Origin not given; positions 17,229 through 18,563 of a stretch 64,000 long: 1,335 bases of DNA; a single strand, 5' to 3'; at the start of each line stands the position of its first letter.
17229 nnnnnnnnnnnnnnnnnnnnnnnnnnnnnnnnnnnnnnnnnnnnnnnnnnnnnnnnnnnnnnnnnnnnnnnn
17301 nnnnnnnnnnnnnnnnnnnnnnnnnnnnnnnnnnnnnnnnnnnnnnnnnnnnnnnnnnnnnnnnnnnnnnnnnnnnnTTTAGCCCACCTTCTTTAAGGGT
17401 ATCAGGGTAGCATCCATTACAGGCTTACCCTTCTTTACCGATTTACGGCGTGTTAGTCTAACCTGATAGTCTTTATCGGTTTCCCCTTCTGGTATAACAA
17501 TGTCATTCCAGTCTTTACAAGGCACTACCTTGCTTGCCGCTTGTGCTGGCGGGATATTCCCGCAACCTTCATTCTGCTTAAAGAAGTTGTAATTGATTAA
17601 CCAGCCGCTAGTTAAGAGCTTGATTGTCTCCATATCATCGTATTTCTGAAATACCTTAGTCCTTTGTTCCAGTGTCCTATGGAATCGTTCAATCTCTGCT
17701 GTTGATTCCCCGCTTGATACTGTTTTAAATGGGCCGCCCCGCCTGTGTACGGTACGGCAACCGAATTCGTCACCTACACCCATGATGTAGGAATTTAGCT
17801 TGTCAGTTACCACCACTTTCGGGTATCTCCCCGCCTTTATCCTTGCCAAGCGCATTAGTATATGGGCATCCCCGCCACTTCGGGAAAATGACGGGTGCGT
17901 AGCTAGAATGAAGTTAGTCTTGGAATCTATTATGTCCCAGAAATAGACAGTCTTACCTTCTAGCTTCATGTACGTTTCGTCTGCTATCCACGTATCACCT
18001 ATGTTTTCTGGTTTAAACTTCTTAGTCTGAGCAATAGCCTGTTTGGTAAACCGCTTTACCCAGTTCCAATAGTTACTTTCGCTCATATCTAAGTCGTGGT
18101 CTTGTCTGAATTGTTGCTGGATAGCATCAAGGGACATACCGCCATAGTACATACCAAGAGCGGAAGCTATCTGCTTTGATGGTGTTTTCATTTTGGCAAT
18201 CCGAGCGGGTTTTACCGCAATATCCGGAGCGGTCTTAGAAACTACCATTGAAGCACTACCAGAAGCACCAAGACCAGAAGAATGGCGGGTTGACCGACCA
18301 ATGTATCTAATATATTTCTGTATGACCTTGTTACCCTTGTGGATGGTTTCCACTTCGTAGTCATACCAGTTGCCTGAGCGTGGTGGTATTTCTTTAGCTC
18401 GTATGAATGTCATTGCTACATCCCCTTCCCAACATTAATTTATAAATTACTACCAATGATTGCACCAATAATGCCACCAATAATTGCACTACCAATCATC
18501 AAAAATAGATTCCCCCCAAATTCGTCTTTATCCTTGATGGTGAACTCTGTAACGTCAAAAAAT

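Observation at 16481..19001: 2.5-kb low-GC island bounded by 11-bp direct repeats, inserted into the 3' end of an alpha/beta-hydrolase gene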

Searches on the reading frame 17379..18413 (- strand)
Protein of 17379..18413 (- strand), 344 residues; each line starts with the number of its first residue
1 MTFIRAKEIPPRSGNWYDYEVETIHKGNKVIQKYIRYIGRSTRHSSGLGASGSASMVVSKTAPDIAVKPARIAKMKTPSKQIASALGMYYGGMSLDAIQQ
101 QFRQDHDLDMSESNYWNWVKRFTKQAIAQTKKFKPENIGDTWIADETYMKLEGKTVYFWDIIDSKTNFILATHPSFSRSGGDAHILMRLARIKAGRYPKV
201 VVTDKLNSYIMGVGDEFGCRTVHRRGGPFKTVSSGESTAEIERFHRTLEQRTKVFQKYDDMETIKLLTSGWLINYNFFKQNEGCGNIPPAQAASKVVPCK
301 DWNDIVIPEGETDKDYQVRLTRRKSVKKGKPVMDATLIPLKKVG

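Call 6: search_protein_families(library=pfam, proteins=[window:17379-18413:-], max_evalue=0.1)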
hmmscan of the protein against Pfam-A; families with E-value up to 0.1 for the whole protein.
window:17379-18413:- (344 aa): 2 families
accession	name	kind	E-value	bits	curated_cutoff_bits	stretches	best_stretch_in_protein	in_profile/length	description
PF13610.12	DDE_Tnp_IS240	-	4.2e-13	50.1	27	1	141-277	3-135/139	DDE domain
PF13683.12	rve_3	-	0.02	15.1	26.5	1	240-289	18-67/67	Integrase core domain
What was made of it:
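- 17379..18413 (-): DDE transposase, 344 aa, IS6/IS240 type. Pfam PF13610: 50.1 bits against a cutoff of 27 (call 6).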

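Call 7: search_protein_families(library=ncbifam, proteins=[window:17379-18413:-], max_evalue=0.1)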
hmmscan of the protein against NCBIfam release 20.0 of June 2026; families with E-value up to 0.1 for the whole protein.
window:17379-18413:- (344 aa): 6 families
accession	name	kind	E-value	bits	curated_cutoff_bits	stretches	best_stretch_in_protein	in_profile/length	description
NF033587.1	transpos_IS6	equivalog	3e-29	102.2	125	1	74-279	3-202/202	IS6 family transposase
NF033577.2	transpos_IS481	equivalog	1.2e-10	41.4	224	1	70-292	70-283/284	IS481 family transposase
NF033516.0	transpos_IS3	equivalog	9e-09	35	160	1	131-292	208-368/369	IS3 family transposase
NF033517.1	transpos_IS66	equivalog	8.9e-06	25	180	1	85-209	96-215/387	IS66 family transposase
NF033588.1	transpos_ISC774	exception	0.00059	19.4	200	1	80-209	19-132/195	IS6 family transposase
NF033543.2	transpos_IS256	equivalog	0.0036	16.3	150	0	69-151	50-133/338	IS256 family transposase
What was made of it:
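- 17379..18413 (-): NCBIfam IS6: E 3e-29, 102 bits, below the cutoff of 125 (call 7).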

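Call 8: search_protein_families(library=phrogs, proteins=[window:17379-18413:-], max_evalue=0.1)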
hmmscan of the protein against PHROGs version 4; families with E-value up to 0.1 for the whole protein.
window:17379-18413:- (344 aa): 4 families
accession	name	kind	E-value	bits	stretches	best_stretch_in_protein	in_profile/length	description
phrog_157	-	integration and excision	7.3e-09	36.2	1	128-296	321-487/580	transposase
phrog_8463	-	integration and excision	5.4e-06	26.6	1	118-173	120-178/380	transposase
phrog_956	-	integration and excision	5.6e-05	23.3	1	129-295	35-200/436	transposase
phrog_8347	-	unknown function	0.031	15.4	1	124-170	26-71/95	-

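Call 9: search_protein_families(library=padloc, proteins=[window:17379-18413:-], max_evalue=0.1)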
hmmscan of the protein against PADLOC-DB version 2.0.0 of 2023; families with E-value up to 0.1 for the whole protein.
window:17379-18413:- (344 aa): 0 families

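Call 11: find_encoding_contigs(protein=window:17379-18413:-, flank=6000, max_places=10)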
Protein window:17379-18413:- (344 aa): no gene with exactly this product is on record in the collection.

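Call 13: find_homologous_proteins(query=window:17379-18413:-, max_evalue=0.00001)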
Query window:17379-18413:- (344 aa): 630 proteins with E <= 0.00001 among 1872 candidates; the best 120 are listed.
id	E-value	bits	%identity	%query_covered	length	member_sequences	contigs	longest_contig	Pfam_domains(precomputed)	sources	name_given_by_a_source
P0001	9.9e-211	717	91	100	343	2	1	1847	PF13610.13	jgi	jgi:transposase-like protein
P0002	1.5e-175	601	76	99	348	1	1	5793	PF13610.13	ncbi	-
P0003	5.9e-175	599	77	99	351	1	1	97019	PF00665.33,PF13610.13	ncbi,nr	ncbi:MAG: DDE-type integrase/transposase/recombinase [Chloroflexi bacterium]|nr:DDE-type integrase/t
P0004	8.6e-175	599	75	100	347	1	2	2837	PF00665.33,PF13610.13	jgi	-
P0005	2.2e-173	594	75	99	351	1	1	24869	PF00665.33,PF13610.13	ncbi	-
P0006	6.5e-169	580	74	100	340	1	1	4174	PF00665.33,PF13610.13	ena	-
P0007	1.8e-167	575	74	99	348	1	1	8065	PF00665.33,PF13610.13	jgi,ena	-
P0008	2.8e-167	574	74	99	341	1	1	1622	PF00665.33,PF13610.13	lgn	-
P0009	3.7e-167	574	74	99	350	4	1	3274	PF00665.33,PF13610.13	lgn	-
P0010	5.7e-167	573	74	100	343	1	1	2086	PF00665.33,PF13610.13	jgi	jgi:transposase-like protein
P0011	2.1e-166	571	73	99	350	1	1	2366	PF00665.33,PF13610.13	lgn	-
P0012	3.9e-166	570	72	99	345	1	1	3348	PF00665.33,PF13610.13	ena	-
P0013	4.8e-166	570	75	99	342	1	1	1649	PF00665.33,PF13610.13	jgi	jgi:putative transposase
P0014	5.1e-166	570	74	99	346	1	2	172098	PF00665.33,PF13610.13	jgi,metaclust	metaclust:\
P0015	6.7e-166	570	72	99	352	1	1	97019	PF00665.33,PF13610.13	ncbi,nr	ncbi:MAG: DDE-type integrase/transposase/recombinase [Chloroflexi bacterium]|nr:DDE-type integrase/t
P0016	2.1e-165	568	73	99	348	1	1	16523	PF00665.33,PF13610.13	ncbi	ncbi:transposase [Chloroflexota bacterium]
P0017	1.2e-164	566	71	99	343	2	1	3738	PF00665.33,PF13610.13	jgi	jgi:putative transposase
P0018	5.3e-164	563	72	100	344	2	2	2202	PF00665.33,PF13610.13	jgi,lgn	-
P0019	6.0e-164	563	72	99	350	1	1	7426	PF00665.33,PF13610.13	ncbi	-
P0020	2.4e-163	561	73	99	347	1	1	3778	PF13610.13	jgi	-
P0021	3.5e-163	561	72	99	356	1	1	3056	PF00665.33,PF13610.13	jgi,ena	-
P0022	4.4e-163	560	71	99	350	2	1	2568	PF00665.33,PF13610.13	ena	-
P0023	5.7e-163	560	73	99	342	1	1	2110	PF00665.33,PF13610.13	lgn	-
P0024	1.1e-162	559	72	100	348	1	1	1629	PF00665.33,PF13610.13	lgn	-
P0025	1.5e-162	559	71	99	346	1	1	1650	PF00665.33,PF13610.13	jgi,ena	-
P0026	2.0e-162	558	71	99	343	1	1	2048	PF00665.33,PF13610.13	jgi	jgi:transposase-like protein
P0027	2.0e-162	558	73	99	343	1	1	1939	PF00665.33,PF13610.13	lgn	-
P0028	3.3e-162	557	70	99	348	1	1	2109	PF00665.33,PF13610.13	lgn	-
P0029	3.8e-162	557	72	99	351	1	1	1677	PF00665.33,PF13610.13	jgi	jgi:putative transposase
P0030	4.7e-162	557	72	99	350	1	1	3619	PF00665.33,PF13610.13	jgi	-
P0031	9.8e-162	556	71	100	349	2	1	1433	PF13610.13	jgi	-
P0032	1.6e-161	555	72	99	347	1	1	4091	PF00665.33,PF13610.13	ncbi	-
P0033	1.6e-161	555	73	99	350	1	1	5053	PF00665.33,PF13610.13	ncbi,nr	ncbi:MAG: IS6 family transposase [Chloroflexi bacterium]|nr:IS6 family transposase [Chloroflexota ba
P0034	2.5e-161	555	72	99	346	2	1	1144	PF00665.33,PF13610.13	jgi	-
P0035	1.1e-160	553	72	99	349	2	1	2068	PF13610.13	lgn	-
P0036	2.7e-160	551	70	100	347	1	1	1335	PF00665.33,PF13610.13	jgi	-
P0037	4.1e-160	551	72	99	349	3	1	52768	PF00665.33,PF13610.13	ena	-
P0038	4.7e-160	550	70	99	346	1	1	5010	PF00665.33,PF13610.13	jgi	jgi:transposase-like protein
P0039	1.1e-159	549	71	100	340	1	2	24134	PF00665.33,PF13610.13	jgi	jgi:putative transposase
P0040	1.6e-159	549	71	99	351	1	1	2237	PF00665.33,PF13610.13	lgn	-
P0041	2.1e-159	548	72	99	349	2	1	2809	PF00665.33,PF13610.13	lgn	-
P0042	2.2e-159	548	72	99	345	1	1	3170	PF00665.33,PF13610.13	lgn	-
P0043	3.4e-159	548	70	99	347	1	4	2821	PF00665.33,PF13610.13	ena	-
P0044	4.7e-159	547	71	99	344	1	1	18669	PF00665.33,PF13610.13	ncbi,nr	ncbi:MAG: DDE-type integrase/transposase/recombinase [Chloroflexi bacterium]|nr:DDE-type integrase/t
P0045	8.7e-159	546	71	99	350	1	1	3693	PF00665.33,PF13610.13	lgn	-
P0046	9.9e-159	546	70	99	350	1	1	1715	PF00665.33,PF13610.13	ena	-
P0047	1.0e-158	546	72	99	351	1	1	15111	PF00665.33,PF13610.13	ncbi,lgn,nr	ncbi:MAG: DDE-type integrase/transposase/recombinase [Dehalococcoidales bacterium]|nr:DDE-type integ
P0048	1.1e-158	546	70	100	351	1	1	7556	PF00665.33,PF13610.13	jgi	jgi:transposase-like protein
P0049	2.6e-158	545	70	99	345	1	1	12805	PF00665.33,PF13610.13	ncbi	-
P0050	3.0e-158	544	71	99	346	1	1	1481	PF00665.33,PF13610.13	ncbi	-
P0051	3.2e-158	544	70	100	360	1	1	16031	PF00665.33,PF13610.13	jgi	jgi:putative transposase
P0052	4.1e-158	544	69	100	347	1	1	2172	PF00665.33,PF13610.13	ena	-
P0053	7.7e-158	543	70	100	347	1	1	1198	PF00665.33,PF13610.13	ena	-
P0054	9.3e-158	543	70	99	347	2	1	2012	PF00665.33,PF13610.13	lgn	-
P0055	1.5e-157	542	70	99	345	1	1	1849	PF00665.33,PF13610.13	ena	-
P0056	2.1e-157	542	71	99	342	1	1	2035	PF00665.33,PF13610.13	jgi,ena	-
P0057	7.3e-157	540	70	99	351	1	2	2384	PF00665.33,PF13610.13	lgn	-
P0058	2.1e-156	538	70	99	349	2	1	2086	PF00665.33,PF13610.13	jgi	-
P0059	1.7e-155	535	69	99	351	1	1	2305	PF00665.33,PF13610.13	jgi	-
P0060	3.2e-155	534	69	99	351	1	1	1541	PF00665.33,PF13610.13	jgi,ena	-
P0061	6.9e-155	533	68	99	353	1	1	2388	PF00665.33,PF13610.13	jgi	jgi:putative transposase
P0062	9.0e-155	533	70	99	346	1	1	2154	PF00665.33,PF13610.13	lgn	-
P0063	1.1e-154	533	68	99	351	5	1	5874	PF00665.33,PF13610.13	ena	-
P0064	1.3e-154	532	71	98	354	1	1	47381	PF00665.33,PF13610.13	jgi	-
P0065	5.3e-154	530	70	99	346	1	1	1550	PF00665.33,PF13610.13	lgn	-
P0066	2.1e-153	529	69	99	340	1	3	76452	PF00665.33,PF13610.13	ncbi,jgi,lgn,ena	-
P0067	2.5e-153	528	67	99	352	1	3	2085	PF00665.33,PF13610.13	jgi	jgi:putative transposase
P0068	2.8e-153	528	70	100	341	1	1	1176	PF00665.33,PF13610.13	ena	-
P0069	6.2e-152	524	68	99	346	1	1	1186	PF00665.33,PF13610.13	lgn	-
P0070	1.3e-151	523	68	99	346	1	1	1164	PF00665.33,PF13610.13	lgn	-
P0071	2.8e-151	522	65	99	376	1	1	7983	PF00665.33,PF13610.13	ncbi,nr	ncbi:MAG: DDE-type integrase/transposase/recombinase [Dehalococcoidales bacterium]|nr:DDE-type integ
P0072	3.4e-151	521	67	99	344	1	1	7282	PF00665.33,PF13610.13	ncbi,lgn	-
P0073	6.2e-151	520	68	99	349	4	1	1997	PF00665.33,PF13610.13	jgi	jgi:putative transposase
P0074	7.7e-151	520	68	100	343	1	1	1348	PF00665.33,PF13610.13,PF13683.13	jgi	jgi:transposase-like protein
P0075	1.3e-150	519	66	100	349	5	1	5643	PF00665.33,PF13610.13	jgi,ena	-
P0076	1.5e-150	519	67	99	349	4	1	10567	PF00665.33,PF13610.13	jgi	-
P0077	2.3e-150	519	68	99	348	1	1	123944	PF00665.33,PF13610.13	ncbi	ncbi:MAG: DDE-type integrase/transposase/recombinase [Chloroflexota bacterium]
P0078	5.3e-150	517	68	99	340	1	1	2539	PF00665.33,PF13610.13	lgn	-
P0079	8.2e-150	517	67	99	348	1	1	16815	PF00665.33,PF13610.13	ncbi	-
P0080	1.3e-149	516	67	99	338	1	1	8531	PF00665.33,PF13610.13,PF13683.13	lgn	-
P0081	2.8e-149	515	68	99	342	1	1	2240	PF00665.33,PF13610.13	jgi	jgi:putative transposase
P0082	3.8e-149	515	68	99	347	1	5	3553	PF00665.33,PF13610.13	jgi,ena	jgi:putative transposase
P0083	5.1e-149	514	66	100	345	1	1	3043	PF00665.33,PF13610.13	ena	-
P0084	8.7e-149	513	66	100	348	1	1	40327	PF00665.33,PF13610.13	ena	-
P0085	1.5e-148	513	66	99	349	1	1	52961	PF00665.33,PF13610.13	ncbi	-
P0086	2.4e-148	512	65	100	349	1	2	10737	PF00665.33,PF13610.13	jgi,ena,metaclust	metaclust:\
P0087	2.7e-148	512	66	99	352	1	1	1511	PF00665.33,PF13610.13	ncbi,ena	-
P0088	7.9e-148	510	67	99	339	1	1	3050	PF00665.33,PF13610.13,PF13683.13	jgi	jgi:putative transposase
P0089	8.6e-148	510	67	99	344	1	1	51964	PF00665.33,PF13610.13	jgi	jgi:putative transposase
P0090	3.3e-147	508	67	99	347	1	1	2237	PF00665.33,PF13610.13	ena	-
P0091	4.1e-147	508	67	99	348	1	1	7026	PF00665.33,PF13610.13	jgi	jgi:putative transposase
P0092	5.0e-147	508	66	99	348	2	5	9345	PF00665.33,PF13610.13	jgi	-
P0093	7.2e-147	507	66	99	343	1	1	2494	PF00665.33,PF13610.13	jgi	jgi:putative transposase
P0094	7.4e-147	507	65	99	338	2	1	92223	PF00665.33,PF13610.13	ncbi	-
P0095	7.8e-147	507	67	99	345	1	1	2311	PF00665.33,PF13610.13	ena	-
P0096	7.9e-147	507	68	99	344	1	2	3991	PF00665.33,PF13610.13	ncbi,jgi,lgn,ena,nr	ncbi:MAG TPA: DDE-type integrase/transposase/recombinase [Dehalococcoidia bacterium]|nr:DDE-type int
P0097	8.2e-147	507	68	99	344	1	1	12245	PF00665.33,PF13610.13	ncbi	ncbi:transposase [Chloroflexota bacterium]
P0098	1.3e-146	506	67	99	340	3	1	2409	PF00665.33,PF13610.13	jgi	jgi:putative transposase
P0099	1.7e-146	506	67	100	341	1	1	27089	PF00665.33,PF13610.13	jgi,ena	-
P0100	1.8e-146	506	67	99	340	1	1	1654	PF00665.33,PF13610.13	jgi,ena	-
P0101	2.0e-146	506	68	99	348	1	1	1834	PF00665.33,PF13610.13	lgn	-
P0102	2.2e-146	505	66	100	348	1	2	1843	PF00665.33,PF13610.13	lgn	-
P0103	3.9e-146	505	67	99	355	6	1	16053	PF00665.33,PF13610.13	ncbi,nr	ncbi:MAG: DDE-type integrase/transposase/recombinase [Dehalococcoidales bacterium]|nr:DDE-type integ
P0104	4.8e-146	504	66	99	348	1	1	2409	PF00665.33,PF13610.13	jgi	jgi:putative transposase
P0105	5.3e-146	504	67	99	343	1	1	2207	PF00665.33,PF13610.13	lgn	-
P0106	6.3e-146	504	66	99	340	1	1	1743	PF00665.33,PF13610.13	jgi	jgi:putative transposase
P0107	7.8e-146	504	67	99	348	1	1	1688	PF00665.33,PF13610.13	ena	-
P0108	1.3e-145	503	64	100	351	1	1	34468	PF00665.33,PF13610.13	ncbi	-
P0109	1.5e-145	503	68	99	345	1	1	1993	PF00665.33,PF13610.13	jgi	jgi:putative transposase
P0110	1.8e-145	502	65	100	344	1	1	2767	PF00665.33,PF13610.13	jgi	jgi:transposase-like protein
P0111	2.0e-145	502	68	99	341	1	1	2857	PF00665.33,PF13610.13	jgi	jgi:putative transposase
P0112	2.0e-145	502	64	99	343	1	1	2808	PF00665.33,PF13610.13,PF13683.13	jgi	jgi:putative transposase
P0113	2.1e-145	502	66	99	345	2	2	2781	PF00665.33,PF13610.13,PF13683.13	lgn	-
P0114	2.7e-145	502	66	99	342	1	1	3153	PF00665.33,PF13610.13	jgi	jgi:putative transposase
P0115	2.9e-145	502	68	99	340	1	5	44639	PF00665.33,PF13610.13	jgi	jgi:putative transposase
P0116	3.6e-145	501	68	99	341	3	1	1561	PF00665.33,PF13610.13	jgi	jgi:putative transposase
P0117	3.7e-145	501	66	99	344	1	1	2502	PF00665.33,PF13610.13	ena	-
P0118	3.7e-145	501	66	99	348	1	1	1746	PF00665.33,PF13610.13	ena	-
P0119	5.7e-145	501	66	99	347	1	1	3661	PF00665.33,PF13610.13,PF13683.13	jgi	jgi:putative transposase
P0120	5.9e-145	501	66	99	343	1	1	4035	PF00665.33,PF13610.13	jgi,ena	-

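Call 14: find_encoding_contigs(protein=P0003, flank=5000, max_places=4)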
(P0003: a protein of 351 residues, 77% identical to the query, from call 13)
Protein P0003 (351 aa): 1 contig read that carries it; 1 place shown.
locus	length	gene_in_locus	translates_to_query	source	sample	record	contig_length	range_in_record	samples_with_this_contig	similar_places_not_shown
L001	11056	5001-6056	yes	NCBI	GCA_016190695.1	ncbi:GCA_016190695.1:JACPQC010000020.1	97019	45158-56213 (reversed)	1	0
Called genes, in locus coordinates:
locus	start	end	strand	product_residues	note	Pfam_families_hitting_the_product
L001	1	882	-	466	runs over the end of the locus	PF01899:MNHE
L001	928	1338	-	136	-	-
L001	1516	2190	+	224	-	PF00072:Response_reg, PF00486:Trans_reg_C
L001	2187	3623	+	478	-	PF00672:HAMP (weak), PF00512:HisKA, PF02518:HATPase_c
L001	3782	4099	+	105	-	-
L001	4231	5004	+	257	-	-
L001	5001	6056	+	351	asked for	PF00665:rve (weak), PF13610:DDE_Tnp_IS240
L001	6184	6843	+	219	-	PF02607:B12-binding_2, PF02310:B12-binding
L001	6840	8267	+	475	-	PF06253:MTTB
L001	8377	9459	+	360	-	PF16868:NMT1_3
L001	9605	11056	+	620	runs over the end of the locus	PF06808:DctM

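Call 15: find_encoding_contigs(protein=P0005, flank=5000, max_places=4)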
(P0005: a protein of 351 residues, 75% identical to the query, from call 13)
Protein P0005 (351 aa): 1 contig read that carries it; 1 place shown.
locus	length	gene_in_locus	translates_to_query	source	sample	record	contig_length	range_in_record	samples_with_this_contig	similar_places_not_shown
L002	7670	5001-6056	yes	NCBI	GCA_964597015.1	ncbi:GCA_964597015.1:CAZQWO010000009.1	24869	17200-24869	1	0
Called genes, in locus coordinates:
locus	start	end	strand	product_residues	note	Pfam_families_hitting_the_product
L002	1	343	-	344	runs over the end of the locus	PF01118:Semialdhyde_dh, PF02774:Semialdhyde_dhC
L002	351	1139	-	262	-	PF01113:DapB_N, PF05173:DapB_C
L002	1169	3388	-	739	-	PF01138:RNase_PH, PF03725:RNase_PH_C, PF01138:RNase_PH, PF00013:KH_1, PF00575:S1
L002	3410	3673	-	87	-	PF00312:Ribosomal_S15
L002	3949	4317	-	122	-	-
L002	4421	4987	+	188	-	-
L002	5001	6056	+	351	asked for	PF00665:rve (weak), PF13610:DDE_Tnp_IS240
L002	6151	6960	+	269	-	PF02634:FdhD-NarQ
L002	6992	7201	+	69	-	PF02416:TatA_B_E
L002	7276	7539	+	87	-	PF02416:TatA_B_E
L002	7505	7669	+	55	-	?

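Call 16: find_encoding_contigs(protein=P0014, flank=5000, max_places=4)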
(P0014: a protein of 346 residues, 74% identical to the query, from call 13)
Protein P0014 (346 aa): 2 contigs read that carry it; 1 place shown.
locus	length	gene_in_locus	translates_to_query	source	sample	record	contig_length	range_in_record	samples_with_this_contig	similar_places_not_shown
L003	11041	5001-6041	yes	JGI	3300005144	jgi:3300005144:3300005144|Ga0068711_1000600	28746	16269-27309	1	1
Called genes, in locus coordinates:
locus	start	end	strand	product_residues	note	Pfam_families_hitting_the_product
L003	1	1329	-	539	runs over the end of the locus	PF03853:YjeF_N, PF01256:Carb_kinase, PF08543:Phos_pyr_kin (faint)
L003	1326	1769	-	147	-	PF01927:Mut7-C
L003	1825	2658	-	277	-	PF23023:Anti-Pycsar_Apyc1, PF00753:Lactamase_B (weak), PF12706:Lactamase_B_2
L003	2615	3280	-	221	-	PF02592:Vut_1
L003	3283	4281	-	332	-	PF01544:CorA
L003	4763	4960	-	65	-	-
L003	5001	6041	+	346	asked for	PF00665:rve (weak), PF13610:DDE_Tnp_IS240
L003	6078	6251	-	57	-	-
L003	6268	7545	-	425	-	PF00108:Thiolase_N (weak), PF00109:ketoacyl-synt (faint), PF00108:Thiolase_N, PF02803:Thiolase_C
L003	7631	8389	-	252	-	PF00106:adh_short, PF08659:KR, PF13561:adh_short_C2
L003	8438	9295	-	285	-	PF02737:3HCDH_N, PF00725:3HCDH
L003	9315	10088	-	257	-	PF00378:ECH_1, PF16113:ECH_2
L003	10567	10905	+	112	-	-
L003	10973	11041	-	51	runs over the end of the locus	-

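Call 23: find_related_loci(query=A1, collection=genome_contigs, flank=4000)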
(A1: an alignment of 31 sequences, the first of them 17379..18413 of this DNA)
Query A1 (344 aa) in genome_contigs; peptide patterns used: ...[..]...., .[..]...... (x = any residue, [..] = any of these).
39 stretches matched a pattern; 26 encode a relative of the query (tblastn E <= 1e-3); 25 distinct loci.
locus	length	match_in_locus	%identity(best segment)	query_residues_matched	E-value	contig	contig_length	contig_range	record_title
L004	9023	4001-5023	77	1-340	0e+0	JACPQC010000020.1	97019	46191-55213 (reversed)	MAG: Chloroflexi bacterium isolate NC_groundwater_643_Ag_B-0.1um_59_166 B_1_S1_Biohub_coassembly_k141_2992946, whole gen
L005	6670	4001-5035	75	1-342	5e-180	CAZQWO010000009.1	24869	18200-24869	MAG TPA_asm: uncultured Dehalococcoidaceae bacterium isolate binchicken_co332_95 genome assembly, contig: NODE_262_lengt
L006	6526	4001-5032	72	1-340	9e-173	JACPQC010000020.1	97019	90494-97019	MAG: Chloroflexi bacterium isolate NC_groundwater_643_Ag_B-0.1um_59_166 B_1_S1_Biohub_coassembly_k141_2992946, whole gen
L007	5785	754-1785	72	1-342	4e-170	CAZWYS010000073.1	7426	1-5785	MAG TPA_asm: uncultured Dehalococcoidaceae bacterium isolate SRP214966_co5_332 genome assembly, contig: NODE_10705_lengt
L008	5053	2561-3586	73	1-341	3e-171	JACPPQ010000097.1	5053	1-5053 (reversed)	MAG: Chloroflexi bacterium isolate NC_groundwater_631_Ag_B-0.1um_52_39 B_1_S1_Biohub_coassembly_k141_3437145, whole geno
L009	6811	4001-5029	70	1-342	2e-163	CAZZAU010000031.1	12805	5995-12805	MAG TPA_asm: uncultured Dehalococcoidaceae bacterium isolate SRP141376_co1_352 genome assembly, contig: NODE_9374_length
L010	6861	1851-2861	69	1-340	3e-160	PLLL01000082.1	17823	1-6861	MAG: Dehalococcoidia bacterium isolate fen_1078 73.20120800_E3X.37_contig_6111, whole genome shotgun sequence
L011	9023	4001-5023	68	1-341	5e-154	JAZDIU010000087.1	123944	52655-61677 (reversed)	MAG: Chloroflexota bacterium isolate MEGAHIT-group-0.423 k141_19052420, whole genome shotgun sequence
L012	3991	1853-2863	68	1-341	1e-157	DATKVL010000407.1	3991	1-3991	MAG TPA_asm: Dehalococcoidia bacterium isolate SMAG_U14132 k141_3469364, whole genome shotgun sequence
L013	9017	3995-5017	67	1-340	5e-152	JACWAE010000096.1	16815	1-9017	MAG: Dehalococcoidia bacterium isolate B_CHL_03 k141_156393, whole genome shotgun sequence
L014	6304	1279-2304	66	1-340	5e-152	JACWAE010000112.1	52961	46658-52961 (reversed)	MAG: Dehalococcoidia bacterium isolate B_CHL_03 k141_203164, whole genome shotgun sequence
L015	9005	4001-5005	65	1-341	6e-150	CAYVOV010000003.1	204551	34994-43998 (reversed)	MAG TPA_asm: uncultured Dehalococcoidales bacterium isolate binchicken_co178_22 genome assembly, contig: NODE_112_length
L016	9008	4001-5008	65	1-342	9e-148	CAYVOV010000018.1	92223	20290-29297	MAG TPA_asm: uncultured Dehalococcoidales bacterium isolate binchicken_co178_22 genome assembly, contig: NODE_498_length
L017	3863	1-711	74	105-342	3e-122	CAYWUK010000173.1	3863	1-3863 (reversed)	MAG TPA_asm: uncultured Dehalococcoidaceae bacterium isolate binchicken_co178_187 genome assembly, contig: NODE_27444_le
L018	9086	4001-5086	55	1-340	2e-126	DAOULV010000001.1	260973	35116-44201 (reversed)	MAG TPA_asm: Dehalococcoidales bacterium isolate W31_56 k127_274043, whole genome shotgun sequence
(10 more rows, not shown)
